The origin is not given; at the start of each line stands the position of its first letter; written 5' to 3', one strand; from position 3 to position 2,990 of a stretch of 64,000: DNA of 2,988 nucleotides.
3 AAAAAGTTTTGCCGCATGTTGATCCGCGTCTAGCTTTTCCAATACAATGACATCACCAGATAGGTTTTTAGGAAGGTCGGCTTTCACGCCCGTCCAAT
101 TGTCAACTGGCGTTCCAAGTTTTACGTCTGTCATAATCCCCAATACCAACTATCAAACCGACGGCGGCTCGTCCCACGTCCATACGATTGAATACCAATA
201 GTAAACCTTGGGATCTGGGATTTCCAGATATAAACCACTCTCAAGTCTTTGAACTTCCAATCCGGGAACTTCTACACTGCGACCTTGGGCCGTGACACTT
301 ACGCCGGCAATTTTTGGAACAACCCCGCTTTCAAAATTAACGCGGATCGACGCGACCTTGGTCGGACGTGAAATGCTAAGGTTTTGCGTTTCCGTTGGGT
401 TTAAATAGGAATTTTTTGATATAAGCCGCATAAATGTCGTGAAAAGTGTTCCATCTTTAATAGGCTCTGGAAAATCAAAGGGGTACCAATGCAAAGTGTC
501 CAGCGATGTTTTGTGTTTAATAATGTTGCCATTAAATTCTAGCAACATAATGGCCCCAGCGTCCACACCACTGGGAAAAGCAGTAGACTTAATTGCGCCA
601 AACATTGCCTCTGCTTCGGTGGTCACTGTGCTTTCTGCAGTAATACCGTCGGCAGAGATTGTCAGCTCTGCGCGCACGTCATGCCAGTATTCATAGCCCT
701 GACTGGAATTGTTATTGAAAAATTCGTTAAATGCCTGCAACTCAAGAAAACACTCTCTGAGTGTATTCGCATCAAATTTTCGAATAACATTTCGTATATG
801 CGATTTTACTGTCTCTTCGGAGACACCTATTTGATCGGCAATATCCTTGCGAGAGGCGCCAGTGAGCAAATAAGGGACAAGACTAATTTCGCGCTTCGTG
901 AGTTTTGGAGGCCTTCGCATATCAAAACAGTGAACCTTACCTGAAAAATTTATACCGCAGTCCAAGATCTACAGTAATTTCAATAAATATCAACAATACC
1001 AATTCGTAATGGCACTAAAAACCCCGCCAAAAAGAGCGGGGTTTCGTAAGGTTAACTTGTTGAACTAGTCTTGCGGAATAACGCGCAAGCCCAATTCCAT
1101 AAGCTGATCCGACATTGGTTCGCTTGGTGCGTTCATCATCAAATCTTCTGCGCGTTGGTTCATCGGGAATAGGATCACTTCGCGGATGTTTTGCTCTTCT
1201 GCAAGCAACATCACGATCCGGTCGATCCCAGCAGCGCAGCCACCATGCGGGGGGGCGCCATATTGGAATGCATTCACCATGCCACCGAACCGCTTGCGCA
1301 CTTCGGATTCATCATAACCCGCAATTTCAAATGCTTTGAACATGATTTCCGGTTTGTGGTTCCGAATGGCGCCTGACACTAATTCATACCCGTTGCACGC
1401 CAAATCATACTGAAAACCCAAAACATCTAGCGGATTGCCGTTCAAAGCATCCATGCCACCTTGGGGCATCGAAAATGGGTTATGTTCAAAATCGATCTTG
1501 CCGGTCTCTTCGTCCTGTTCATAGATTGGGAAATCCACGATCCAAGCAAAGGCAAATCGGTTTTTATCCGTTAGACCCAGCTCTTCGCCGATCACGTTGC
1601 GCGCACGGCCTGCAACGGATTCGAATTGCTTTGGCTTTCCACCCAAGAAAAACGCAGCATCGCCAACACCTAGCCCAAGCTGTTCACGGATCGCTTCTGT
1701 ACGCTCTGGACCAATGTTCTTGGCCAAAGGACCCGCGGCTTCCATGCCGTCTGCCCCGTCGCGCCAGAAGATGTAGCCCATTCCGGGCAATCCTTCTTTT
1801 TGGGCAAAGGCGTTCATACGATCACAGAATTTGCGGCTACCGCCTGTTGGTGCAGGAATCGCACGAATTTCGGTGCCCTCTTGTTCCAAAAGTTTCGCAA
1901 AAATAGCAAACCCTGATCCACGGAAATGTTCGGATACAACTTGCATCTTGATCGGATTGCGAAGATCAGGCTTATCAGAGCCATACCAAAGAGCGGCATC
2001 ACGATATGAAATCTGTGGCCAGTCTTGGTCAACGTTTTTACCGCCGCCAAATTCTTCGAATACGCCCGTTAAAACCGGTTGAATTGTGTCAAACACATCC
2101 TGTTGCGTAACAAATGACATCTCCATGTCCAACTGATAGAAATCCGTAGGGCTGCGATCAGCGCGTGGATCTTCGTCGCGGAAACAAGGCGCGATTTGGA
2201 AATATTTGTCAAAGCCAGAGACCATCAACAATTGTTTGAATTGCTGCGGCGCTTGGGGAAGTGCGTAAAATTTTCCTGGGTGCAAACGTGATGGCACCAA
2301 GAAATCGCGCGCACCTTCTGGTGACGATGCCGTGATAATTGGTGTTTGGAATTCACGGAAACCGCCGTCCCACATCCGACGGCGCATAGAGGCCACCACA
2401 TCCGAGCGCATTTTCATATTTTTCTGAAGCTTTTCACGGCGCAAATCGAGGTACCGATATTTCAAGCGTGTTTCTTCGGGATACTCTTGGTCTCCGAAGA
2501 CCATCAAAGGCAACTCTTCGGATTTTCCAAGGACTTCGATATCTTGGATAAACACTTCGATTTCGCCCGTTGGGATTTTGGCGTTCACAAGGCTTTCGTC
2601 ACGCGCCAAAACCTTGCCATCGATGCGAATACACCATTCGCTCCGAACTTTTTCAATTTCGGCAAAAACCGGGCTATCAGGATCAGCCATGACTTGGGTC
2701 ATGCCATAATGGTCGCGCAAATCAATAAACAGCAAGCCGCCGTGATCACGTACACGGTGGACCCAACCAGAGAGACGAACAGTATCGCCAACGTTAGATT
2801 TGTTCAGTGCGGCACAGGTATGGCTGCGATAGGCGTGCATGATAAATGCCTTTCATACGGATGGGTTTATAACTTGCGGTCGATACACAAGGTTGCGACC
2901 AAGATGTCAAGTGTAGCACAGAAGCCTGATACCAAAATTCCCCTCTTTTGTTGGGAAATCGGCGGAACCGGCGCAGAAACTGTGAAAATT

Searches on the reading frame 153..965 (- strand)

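Call 8: search_protein_families(library=pfam, proteins=[window:153-965:-])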
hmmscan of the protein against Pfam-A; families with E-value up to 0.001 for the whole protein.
window:153-965:- (270 aa): 2 families
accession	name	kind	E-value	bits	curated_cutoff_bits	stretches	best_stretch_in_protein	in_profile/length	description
PF00196.25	GerE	-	7.1e-13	48.4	23.5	1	21-71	2-52/57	Bacterial regulatory proteins, luxR family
PF04967.18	HTH_10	-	0.00033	20.8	23.1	1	38-63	25-50/53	HTH DNA binding domain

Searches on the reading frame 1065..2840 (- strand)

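Call 8: search_protein_families(library=pfam, proteins=[window:1065-2840:-])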
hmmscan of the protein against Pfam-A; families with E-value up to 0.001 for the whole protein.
window:1065-2840:- (591 aa): 3 families
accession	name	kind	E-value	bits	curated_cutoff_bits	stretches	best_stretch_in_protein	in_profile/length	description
PF00152.25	tRNA-synt_2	-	1.9e-111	372.4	25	1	122-562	2-308/308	tRNA synthetases class II (D, K and N)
PF01336.31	tRNA_anti-codon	-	2.9e-16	59.6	27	1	21-104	1-75/75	OB-fold nucleic acid binding domain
PF02938.19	GAD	-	3.1e-06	27.8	23.4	1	314-405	1-90/95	GAD domain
